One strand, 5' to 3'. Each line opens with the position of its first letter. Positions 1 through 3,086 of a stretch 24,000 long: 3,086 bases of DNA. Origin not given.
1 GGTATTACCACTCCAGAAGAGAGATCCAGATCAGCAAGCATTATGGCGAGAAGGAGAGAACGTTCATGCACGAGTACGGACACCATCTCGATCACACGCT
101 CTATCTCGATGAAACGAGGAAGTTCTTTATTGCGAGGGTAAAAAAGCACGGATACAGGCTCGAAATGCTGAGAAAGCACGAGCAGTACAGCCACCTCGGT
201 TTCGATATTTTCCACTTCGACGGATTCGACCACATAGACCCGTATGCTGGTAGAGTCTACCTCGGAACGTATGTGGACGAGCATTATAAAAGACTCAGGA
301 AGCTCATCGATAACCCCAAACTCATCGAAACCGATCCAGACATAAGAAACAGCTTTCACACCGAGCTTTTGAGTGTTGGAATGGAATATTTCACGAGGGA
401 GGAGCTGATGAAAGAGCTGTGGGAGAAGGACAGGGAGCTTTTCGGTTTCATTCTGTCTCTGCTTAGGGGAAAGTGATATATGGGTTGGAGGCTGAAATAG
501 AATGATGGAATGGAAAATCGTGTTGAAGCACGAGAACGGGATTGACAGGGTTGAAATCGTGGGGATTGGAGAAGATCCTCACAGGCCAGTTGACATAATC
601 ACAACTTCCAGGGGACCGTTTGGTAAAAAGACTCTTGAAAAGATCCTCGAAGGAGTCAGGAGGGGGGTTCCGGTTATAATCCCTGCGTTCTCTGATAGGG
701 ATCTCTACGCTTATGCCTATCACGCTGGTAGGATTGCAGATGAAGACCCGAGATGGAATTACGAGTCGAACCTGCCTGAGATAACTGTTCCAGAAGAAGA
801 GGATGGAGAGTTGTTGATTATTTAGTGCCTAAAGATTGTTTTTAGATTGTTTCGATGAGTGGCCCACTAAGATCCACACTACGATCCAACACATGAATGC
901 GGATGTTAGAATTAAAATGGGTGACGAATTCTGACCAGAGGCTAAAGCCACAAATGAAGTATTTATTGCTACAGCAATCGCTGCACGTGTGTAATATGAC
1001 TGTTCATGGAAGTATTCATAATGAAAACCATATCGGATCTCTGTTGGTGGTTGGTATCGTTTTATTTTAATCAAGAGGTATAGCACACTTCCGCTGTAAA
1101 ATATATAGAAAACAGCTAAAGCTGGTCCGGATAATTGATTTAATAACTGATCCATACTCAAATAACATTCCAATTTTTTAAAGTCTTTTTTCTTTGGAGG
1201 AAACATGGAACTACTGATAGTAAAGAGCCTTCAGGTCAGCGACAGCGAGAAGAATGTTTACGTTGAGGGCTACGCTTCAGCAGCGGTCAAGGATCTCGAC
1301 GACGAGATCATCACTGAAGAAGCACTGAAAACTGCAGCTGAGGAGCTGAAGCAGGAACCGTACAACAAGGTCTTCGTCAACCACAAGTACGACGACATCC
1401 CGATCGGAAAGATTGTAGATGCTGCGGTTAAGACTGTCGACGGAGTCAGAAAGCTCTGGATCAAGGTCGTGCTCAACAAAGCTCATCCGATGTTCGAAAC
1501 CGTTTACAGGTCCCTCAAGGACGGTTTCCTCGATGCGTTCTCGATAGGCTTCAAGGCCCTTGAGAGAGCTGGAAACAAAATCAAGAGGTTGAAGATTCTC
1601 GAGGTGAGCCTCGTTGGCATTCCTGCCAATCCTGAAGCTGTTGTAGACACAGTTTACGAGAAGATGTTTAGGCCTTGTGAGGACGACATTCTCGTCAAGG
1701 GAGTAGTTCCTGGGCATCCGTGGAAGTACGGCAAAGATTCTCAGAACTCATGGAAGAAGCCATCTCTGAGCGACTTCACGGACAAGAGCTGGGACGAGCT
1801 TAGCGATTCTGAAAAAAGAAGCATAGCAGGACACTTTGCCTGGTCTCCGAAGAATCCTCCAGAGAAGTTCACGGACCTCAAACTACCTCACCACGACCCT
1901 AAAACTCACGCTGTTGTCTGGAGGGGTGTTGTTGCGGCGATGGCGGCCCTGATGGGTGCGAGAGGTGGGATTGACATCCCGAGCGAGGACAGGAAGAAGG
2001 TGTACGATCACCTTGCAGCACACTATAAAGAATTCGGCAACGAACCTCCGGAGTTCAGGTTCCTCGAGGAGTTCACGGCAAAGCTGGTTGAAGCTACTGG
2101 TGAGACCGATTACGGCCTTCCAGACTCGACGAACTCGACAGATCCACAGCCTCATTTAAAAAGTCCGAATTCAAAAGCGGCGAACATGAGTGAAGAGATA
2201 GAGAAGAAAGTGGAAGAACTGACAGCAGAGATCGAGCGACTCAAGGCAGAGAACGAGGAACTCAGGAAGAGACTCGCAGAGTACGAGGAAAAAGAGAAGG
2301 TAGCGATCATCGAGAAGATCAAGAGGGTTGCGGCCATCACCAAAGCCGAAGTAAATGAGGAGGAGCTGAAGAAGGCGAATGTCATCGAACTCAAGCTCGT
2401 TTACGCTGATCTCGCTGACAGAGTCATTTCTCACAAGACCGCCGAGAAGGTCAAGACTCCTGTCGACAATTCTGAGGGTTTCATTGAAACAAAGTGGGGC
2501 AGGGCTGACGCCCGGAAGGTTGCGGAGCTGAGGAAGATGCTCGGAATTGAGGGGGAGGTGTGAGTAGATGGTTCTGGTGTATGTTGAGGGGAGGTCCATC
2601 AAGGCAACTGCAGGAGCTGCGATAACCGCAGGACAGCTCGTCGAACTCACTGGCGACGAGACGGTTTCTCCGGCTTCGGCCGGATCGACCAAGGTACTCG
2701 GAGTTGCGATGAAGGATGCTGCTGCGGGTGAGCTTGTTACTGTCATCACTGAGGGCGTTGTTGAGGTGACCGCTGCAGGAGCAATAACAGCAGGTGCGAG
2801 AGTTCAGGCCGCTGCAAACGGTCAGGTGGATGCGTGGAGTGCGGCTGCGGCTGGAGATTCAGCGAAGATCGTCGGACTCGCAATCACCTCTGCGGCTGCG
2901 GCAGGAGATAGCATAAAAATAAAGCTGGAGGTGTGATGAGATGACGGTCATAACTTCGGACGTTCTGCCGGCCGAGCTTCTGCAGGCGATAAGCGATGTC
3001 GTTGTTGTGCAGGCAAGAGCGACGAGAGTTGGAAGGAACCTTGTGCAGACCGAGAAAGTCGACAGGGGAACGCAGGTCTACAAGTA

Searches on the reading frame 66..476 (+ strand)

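Call 56: search_protein_families(library=pfam, proteins=[window:66-476:+], max_evalue=0.001)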
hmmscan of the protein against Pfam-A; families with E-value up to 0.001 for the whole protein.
window:66-476:+ (136 aa): 1 family
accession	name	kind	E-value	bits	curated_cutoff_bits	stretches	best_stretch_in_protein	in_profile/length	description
PF00486.34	Trans_reg_C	-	0.00018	22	26.2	0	107-123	23-39/77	Transcriptional regulatory protein, C terminal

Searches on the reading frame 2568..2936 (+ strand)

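Call 7: search_protein_families(library=pfam, proteins=[window:2568-2936:+], max_evalue=0.01)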
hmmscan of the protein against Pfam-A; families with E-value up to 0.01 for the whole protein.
window:2568-2936:+ (122 aa): 3 families
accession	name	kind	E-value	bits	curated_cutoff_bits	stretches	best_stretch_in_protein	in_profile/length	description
PF09956.15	Phage_cement_2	-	3.2e-13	50.4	24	1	8-120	4-103/103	Phage cement protein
PF23982.2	XM1_gp53_minor_capsid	-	6e-08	33.1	27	1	15-119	33-153/154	XM1 gp53 minor capsid protein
PF22758.2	Phage_cement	-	2.4e-07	31.4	27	1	8-120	27-145/146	Structural cement protein (E217 gp24/Pam3 gp6)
